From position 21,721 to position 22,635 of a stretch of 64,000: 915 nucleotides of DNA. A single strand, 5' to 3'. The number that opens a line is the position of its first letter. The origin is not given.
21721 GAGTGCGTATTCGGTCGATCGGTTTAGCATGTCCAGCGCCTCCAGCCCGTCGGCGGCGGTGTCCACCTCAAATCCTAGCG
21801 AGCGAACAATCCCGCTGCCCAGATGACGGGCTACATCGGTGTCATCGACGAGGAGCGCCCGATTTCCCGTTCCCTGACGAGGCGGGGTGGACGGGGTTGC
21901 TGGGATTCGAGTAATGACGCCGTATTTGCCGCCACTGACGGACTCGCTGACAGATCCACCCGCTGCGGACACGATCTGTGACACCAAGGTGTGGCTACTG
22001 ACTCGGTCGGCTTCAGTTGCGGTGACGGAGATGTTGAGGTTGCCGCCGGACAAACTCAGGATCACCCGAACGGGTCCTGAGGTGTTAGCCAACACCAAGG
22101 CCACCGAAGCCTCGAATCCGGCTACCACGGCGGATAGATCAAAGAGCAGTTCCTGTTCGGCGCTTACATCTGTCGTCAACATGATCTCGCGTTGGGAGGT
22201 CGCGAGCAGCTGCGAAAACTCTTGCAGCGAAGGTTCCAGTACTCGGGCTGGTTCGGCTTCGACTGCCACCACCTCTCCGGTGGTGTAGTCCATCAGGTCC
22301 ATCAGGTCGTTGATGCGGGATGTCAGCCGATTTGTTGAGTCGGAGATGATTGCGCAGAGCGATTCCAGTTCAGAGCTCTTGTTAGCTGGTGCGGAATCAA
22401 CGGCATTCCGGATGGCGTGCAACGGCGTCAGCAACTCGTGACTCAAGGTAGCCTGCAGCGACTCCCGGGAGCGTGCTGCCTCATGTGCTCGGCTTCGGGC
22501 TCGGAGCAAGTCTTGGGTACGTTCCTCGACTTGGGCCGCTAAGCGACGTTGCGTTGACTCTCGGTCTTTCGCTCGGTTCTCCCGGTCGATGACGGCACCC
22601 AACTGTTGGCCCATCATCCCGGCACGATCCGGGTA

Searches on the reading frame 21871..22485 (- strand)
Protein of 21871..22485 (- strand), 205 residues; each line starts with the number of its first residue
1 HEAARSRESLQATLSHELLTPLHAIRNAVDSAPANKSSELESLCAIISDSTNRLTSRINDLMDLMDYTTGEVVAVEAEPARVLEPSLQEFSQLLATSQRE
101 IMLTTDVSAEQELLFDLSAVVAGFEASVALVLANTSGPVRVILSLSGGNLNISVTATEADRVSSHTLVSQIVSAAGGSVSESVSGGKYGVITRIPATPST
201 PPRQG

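Call 44: predict_structure(alignment_id=A4)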
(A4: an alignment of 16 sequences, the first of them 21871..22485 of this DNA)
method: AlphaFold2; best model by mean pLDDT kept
length: 205 residues; sequences in the alignment: 16
mean_pLDDT: 80.7   pTM: 0.66
mean pLDDT of the five models: 80.7, 78.7, 76.7, 75.7, 74.8
residues with pLDDT >= 90: 43; 70-90: 128; 50-70: 27; < 50: 7
segments of 3 or more residues with pLDDT < 50: 67-70, 203-205
pLDDT, mean of each block of 10 residues (from residue 1): 67 77 83 75 83 77 58 78 91 87 91 87 88 89 92 86 68 78 86 86 49
secondary structure, 60 per line:
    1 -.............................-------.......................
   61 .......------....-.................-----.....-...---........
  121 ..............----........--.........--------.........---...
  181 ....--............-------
elements in order: H2-30 H38-67 E74-77 H79-95 E101-105 E113-116 H117-134 E139-146 E149-157 H166-174 E178-184 E187-198

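Call 46: fold_search(model_id=the predicted structure, library=pdb)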
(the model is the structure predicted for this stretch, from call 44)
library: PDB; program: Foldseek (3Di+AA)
matches with E <= 10: 1185; with E <= 0.001: 278
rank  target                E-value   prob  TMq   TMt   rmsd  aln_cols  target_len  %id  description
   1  9eut_A                1.4e-09  1.00  0.53  0.18   9.9       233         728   17  Cryo-EM structure of the full-length Pseudomonas aeruginosa bacteriophytochrome in its Pr state (released 2024-09-04)
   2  9jfj_D                1.8e-09  1.00  0.47  0.42  14.4       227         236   18  Crystal structure of the cytoplasmic domain of ZraS in ADP-bound form (released 2025-03-26)
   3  7n0e_B                3.2e-09  1.00  0.57  0.60   6.0       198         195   17  Co-complex of the histidine kinase region of RetS and the dimerization and histidine phosphotransfer domain of GacS (released 2022-03-09)
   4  6dk7_A                3.8e-09  1.00  0.57  0.53   7.5       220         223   17  RetS histidine kinase region with cobalt (released 2019-03-20)
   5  4u7n_A                3.8e-09  1.00  0.60  0.59   5.5       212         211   17  Inactive structure of histidine kinase (released 2015-09-02)
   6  6dk8_H                7.4e-09  1.00  0.53  0.50   7.4       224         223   17  RetS kinase region without cobalt (released 2019-03-20)
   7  6dk7_C                1.0e-08  1.00  0.57  0.53   6.7       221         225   15  RetS histidine kinase region with cobalt (released 2019-03-20)
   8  6dk8_C                1.1e-08  1.00  0.56  0.52   8.1       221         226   15  RetS kinase region without cobalt (released 2019-03-20)
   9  9jfj_A                1.1e-08  1.00  0.58  0.53   5.7       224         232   19  Crystal structure of the cytoplasmic domain of ZraS in ADP-bound form (released 2025-03-26)
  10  6dk7_G                1.1e-08  1.00  0.57  0.53   6.8       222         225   15  RetS histidine kinase region with cobalt (released 2019-03-20)
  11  6rfv_B                1.1e-08  1.00  0.50  0.46   8.0       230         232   13  Revisiting pH-gated conformational switch. Complex HK853-RR468 pH 7 (released 2020-02-19)
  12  6rgz_A                1.2e-08  1.00  0.51  0.45   7.8       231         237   14  Revisiting pH-gated conformational switch. Complex HK853-RR468 pH 6.5 (released 2020-02-19)
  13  7cch                  1.4e-08  1.00  0.59  0.61   5.2       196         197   14  Acinetobacter baumannii histidine kinase AdeS (released 2021-06-23)
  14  4u7n_B                2.3e-08  1.00  0.60  0.59   5.1       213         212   16  Inactive structure of histidine kinase (released 2015-09-02)
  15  6azr_A                2.6e-08  1.00  0.49  0.44   8.1       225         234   16  Crystal structure of the T264A HK853cp-BeF3-RR468 complex (released 2017-12-27)
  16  6dk7_H                2.8e-08  1.00  0.55  0.51   6.9       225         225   17  RetS histidine kinase region with cobalt (released 2019-03-20)
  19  6dk7_E                3.3e-08  1.00  0.57  0.52   6.6       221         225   15  RetS histidine kinase region with cobalt (released 2019-03-20)
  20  6dk8_A                3.3e-08  1.00  0.57  0.53   7.3       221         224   14  RetS kinase region without cobalt (released 2019-03-20)
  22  6dk7_F                3.7e-08  1.00  0.55  0.51   6.5       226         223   16  RetS histidine kinase region with cobalt (released 2019-03-20)
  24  6dk8_G                4.5e-08  1.00  0.56  0.52   7.6       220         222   15  RetS kinase region without cobalt (released 2019-03-20)
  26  6dk8_E                5.0e-08  1.00  0.57  0.53   6.4       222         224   14  RetS kinase region without cobalt (released 2019-03-20)
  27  6dk7_B                5.0e-08  1.00  0.52  0.48   6.9       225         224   17  RetS histidine kinase region with cobalt (released 2019-03-20)
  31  6dk8_B                9.2e-08  1.00  0.52  0.48   7.4       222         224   15  RetS kinase region without cobalt (released 2019-03-20)
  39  6dk8_F                2.0e-07  1.00  0.51  0.48   7.0       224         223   16  RetS kinase region without cobalt (released 2019-03-20)
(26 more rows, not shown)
